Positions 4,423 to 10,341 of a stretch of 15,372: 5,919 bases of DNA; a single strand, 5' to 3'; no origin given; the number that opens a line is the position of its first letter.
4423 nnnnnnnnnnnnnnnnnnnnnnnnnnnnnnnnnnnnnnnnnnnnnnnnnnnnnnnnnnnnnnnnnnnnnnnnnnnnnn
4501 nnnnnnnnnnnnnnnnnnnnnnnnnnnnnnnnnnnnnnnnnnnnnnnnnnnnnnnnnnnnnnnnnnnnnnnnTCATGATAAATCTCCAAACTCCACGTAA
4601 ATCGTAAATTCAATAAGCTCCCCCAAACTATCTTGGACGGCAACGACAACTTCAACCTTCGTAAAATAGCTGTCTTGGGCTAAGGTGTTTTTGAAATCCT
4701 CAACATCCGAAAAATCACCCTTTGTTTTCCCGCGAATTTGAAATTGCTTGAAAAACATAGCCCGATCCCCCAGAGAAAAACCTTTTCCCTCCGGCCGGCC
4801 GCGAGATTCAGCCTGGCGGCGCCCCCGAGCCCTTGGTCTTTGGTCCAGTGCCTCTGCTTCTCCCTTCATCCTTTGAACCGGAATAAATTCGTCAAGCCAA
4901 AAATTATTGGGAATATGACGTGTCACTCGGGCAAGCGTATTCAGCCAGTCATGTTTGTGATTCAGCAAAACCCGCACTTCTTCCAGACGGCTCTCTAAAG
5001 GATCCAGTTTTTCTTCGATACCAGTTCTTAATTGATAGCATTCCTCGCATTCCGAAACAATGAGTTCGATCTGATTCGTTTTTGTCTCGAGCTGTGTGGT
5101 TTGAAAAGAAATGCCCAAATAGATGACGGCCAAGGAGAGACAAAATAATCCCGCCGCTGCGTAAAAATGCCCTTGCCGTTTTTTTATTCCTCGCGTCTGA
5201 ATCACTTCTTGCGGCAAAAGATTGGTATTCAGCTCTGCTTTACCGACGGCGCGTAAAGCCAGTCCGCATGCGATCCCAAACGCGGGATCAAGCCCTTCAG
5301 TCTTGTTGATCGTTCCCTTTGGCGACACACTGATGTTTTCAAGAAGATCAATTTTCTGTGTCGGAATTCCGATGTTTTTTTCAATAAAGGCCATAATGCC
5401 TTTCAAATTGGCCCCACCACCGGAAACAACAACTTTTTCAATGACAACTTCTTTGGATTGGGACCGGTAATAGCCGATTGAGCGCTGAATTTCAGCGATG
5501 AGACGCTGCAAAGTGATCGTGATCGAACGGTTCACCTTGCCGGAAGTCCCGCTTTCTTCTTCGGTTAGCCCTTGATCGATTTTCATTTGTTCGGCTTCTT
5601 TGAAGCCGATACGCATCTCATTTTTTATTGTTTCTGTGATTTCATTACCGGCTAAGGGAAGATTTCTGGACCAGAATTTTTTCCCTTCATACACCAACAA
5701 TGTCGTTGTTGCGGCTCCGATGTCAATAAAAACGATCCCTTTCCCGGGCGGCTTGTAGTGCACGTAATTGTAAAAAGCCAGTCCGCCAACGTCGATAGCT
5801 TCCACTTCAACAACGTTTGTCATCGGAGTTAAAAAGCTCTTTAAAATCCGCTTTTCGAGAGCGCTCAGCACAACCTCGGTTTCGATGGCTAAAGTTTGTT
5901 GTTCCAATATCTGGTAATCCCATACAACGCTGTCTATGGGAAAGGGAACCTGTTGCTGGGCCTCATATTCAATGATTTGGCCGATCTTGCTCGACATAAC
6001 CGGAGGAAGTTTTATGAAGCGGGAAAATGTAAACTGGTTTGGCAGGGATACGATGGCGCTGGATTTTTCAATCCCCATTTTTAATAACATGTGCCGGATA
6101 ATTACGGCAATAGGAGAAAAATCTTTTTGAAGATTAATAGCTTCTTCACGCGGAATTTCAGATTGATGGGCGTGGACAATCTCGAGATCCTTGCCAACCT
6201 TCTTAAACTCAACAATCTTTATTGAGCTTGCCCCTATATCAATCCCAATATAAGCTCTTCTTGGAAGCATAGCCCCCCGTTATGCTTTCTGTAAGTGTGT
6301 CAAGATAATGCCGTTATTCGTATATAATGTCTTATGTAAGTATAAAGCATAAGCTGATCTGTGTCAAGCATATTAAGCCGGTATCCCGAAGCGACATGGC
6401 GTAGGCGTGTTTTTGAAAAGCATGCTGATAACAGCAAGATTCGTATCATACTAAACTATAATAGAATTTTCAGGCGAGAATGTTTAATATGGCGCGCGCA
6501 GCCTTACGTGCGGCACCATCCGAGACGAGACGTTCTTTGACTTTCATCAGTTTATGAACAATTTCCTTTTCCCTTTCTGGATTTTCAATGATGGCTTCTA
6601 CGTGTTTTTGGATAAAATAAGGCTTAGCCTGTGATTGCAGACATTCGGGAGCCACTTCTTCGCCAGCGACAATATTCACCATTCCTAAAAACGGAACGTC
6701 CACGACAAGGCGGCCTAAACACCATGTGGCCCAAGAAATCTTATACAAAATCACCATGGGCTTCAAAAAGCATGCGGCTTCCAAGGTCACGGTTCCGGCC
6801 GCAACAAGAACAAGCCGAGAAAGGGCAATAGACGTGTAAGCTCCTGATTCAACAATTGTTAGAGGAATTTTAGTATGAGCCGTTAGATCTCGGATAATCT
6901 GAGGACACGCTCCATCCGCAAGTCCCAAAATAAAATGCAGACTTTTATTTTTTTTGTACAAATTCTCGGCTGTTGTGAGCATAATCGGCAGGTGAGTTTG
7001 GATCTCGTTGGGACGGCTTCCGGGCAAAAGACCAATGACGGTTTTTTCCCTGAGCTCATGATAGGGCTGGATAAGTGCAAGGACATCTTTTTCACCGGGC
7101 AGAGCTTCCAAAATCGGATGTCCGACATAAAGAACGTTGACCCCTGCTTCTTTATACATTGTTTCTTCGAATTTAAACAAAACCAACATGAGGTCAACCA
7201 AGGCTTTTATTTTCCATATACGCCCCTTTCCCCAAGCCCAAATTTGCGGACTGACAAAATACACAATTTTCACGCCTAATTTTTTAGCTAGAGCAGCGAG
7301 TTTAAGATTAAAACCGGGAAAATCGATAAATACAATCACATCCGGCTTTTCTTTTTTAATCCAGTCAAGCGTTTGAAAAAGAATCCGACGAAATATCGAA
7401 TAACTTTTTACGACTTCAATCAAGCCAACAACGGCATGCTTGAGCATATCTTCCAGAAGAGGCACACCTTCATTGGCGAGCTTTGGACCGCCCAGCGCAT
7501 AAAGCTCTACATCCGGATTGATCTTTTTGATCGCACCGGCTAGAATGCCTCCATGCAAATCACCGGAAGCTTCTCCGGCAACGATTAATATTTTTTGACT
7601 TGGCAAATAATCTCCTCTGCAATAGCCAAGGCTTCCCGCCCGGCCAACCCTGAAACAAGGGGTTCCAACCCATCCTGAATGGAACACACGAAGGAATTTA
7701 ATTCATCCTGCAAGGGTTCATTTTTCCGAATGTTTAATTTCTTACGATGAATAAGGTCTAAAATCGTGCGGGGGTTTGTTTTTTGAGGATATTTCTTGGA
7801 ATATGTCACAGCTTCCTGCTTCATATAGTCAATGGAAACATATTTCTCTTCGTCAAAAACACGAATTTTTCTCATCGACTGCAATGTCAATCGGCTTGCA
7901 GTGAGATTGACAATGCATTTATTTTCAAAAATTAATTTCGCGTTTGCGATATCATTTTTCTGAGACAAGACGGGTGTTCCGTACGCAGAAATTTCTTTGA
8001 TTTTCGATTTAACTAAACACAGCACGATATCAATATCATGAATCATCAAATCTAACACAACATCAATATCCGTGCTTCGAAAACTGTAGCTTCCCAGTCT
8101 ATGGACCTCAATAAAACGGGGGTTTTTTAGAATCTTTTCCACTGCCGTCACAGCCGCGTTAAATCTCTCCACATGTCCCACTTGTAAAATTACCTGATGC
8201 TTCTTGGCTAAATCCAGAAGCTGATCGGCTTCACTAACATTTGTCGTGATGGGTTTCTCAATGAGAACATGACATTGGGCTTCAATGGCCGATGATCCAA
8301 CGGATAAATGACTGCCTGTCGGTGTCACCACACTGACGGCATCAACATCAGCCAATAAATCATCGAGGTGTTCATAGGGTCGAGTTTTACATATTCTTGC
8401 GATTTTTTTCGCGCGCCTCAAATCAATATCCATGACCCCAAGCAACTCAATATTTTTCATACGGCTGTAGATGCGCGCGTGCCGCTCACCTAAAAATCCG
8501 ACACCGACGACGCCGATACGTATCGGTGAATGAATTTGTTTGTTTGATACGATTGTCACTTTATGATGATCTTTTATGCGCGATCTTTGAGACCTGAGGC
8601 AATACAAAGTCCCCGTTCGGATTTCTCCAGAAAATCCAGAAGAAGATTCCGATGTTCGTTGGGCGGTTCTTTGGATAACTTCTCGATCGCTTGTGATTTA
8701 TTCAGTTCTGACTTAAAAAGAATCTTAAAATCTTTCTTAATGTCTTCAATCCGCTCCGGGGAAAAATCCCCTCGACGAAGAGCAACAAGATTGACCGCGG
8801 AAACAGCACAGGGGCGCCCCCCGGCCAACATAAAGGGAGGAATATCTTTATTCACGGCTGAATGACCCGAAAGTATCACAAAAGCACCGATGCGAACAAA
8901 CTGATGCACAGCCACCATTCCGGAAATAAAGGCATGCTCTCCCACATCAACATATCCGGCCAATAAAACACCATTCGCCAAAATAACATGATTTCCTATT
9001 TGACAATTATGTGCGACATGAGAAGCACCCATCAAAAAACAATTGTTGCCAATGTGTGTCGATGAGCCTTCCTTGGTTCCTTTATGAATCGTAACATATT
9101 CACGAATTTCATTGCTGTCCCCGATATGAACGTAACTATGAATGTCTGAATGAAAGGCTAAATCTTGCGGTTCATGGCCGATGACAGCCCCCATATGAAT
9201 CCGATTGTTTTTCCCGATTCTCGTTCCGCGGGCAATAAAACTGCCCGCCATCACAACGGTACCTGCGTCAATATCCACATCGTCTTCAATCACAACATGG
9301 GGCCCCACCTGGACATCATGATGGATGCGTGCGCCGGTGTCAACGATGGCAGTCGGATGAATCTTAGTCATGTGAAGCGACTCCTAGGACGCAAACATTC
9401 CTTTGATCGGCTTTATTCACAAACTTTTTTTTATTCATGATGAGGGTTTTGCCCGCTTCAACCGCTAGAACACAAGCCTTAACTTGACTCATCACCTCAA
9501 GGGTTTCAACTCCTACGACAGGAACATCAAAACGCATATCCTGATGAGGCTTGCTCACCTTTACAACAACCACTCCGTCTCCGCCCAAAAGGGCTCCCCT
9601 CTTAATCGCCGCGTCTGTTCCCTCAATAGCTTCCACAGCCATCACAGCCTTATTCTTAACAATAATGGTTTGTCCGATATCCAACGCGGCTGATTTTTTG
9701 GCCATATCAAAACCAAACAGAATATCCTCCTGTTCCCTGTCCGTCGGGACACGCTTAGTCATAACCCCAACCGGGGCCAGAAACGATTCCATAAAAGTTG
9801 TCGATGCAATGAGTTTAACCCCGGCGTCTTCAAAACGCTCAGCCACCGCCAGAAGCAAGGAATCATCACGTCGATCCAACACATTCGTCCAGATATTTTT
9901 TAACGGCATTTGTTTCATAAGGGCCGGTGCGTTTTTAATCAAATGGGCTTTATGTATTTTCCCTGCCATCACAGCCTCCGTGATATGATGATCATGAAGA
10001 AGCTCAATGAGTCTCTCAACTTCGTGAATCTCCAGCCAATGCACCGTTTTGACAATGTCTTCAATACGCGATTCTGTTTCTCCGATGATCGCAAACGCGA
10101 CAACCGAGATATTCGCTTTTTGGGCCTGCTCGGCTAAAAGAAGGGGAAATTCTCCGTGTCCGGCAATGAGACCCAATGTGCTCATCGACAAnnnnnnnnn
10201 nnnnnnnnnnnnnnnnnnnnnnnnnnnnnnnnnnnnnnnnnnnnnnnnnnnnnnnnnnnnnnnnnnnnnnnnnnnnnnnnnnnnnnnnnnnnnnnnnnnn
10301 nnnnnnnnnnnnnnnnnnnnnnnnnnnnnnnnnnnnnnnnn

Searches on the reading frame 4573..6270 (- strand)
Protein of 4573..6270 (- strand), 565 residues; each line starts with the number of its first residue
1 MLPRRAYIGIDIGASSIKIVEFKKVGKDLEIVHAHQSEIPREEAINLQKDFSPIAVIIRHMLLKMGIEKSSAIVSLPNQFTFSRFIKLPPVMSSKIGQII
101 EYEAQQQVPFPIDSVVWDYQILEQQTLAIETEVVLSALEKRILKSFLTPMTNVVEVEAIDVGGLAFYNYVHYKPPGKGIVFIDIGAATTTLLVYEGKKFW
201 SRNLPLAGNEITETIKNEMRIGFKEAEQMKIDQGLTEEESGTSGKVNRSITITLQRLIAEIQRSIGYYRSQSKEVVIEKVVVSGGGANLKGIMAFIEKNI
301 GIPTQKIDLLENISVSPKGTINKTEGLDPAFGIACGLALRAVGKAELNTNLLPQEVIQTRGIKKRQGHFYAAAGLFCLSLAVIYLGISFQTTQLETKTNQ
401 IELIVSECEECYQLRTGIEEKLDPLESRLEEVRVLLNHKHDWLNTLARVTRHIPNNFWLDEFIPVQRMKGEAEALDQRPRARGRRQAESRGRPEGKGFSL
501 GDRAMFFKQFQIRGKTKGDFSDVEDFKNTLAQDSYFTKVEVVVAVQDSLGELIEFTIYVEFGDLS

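Call 4: search_protein_families(library=pfam, proteins=[window:4573-6270:-], max_evalue=0.1)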
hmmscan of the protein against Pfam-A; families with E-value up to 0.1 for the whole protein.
window:4573-6270:- (565 aa): 5 families
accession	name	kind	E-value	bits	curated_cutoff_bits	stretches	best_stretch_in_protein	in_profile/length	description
PF11104.14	PilM_2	-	4e-41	141.5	27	1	9-341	1-339/340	Type IV pilus assembly protein PilM;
PF14450.12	FtsA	-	4.7e-14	53.3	31.8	1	180-304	1-107/127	Cell division protein FtsA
PF06723.19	MreB_Mbl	-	2.4e-06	27.1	27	1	233-307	229-304/327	MreB/Mbl protein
PF25216.1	Volactin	-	0.015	15.2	35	1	182-300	171-291/321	Volactin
PF05137.18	PilN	-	0.06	13.8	22.8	0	509-559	25-76/78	Fimbrial assembly protein (PilN)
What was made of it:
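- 4573..6270 (-): PilM-PilN fusion protein (565 aa), first gene of the cassette. Pfam PilM_2 E 4e-41, weak PilN hit at the C-terminus (call 4).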

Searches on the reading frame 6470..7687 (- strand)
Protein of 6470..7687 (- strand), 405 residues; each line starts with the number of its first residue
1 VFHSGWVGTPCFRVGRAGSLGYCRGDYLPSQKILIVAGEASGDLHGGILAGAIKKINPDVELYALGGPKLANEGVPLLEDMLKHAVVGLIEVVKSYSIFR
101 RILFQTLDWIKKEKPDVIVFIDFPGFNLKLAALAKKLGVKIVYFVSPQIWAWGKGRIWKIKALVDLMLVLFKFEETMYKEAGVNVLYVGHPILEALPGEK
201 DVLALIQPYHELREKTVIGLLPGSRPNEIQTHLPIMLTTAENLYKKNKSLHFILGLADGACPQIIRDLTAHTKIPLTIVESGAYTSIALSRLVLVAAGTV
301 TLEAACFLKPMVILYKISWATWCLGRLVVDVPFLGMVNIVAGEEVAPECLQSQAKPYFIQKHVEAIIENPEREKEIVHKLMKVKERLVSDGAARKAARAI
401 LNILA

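Call 70: search_protein_families(library=pfam, proteins=[window:6470-7687:-], max_evalue=0.00001)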
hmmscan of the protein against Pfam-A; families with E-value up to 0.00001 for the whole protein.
window:6470-7687:- (405 aa): 1 family
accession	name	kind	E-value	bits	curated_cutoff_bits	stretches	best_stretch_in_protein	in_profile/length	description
PF02684.21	LpxB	-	3.9e-83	279.8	22.6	1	33-385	1-357/374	Lipid-A-disaccharide synthetase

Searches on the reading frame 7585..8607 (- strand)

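Call 70: search_protein_families(library=pfam, proteins=[window:7585-8607:-], max_evalue=0.00001)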
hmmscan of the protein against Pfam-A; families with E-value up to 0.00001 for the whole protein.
window:7585-8607:- (340 aa): 2 families
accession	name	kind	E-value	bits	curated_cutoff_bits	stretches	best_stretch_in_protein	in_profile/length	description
PF01408.29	GFO_IDH_MocA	-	4.2e-31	108.6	24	1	29-145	1-120/120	Oxidoreductase family, NAD-binding Rossmann fold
PF22725.1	GFO_IDH_MocA_C3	-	2.5e-07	31.2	27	1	183-250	45-116/124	GFO/IDH/MocA C-terminal domain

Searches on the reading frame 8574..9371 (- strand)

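Call 70: search_protein_families(library=pfam, proteins=[window:8574-9371:-], max_evalue=0.00001)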
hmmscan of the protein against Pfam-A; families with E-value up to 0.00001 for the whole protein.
window:8574-9371:- (265 aa): 3 families
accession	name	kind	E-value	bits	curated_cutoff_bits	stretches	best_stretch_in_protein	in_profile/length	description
PF00132.30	Hexapep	-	2.9e-23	81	27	1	105-139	2-36/36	Bacterial transferase hexapeptide (six repeats)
PF13720.11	Acetyltransf_11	-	1.6e-21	76.9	24.5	1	176-256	1-82/82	Udp N-acetylglucosamine O-acyltransferase; Domain 2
PF25084.1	LbH_EIF2B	-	6.7e-11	42.6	54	0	71-159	12-103/105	EIF2B subunit epsilon LbH domain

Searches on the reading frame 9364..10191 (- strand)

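Call 70: search_protein_families(library=pfam, proteins=[window:9364-10191:-], max_evalue=0.00001)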
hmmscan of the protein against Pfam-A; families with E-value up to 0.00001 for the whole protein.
window:9364-10191:- (275 aa): 2 families
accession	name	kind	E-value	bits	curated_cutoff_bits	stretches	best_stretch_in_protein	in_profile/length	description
PF06230.17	LpxI_C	-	1.3e-46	158.1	25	1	141-268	2-130/131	LpxI C-terminal domain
PF17930.7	LpxI_N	-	1.6e-32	112.6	25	1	6-136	2-128/129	LpxI N-terminal domain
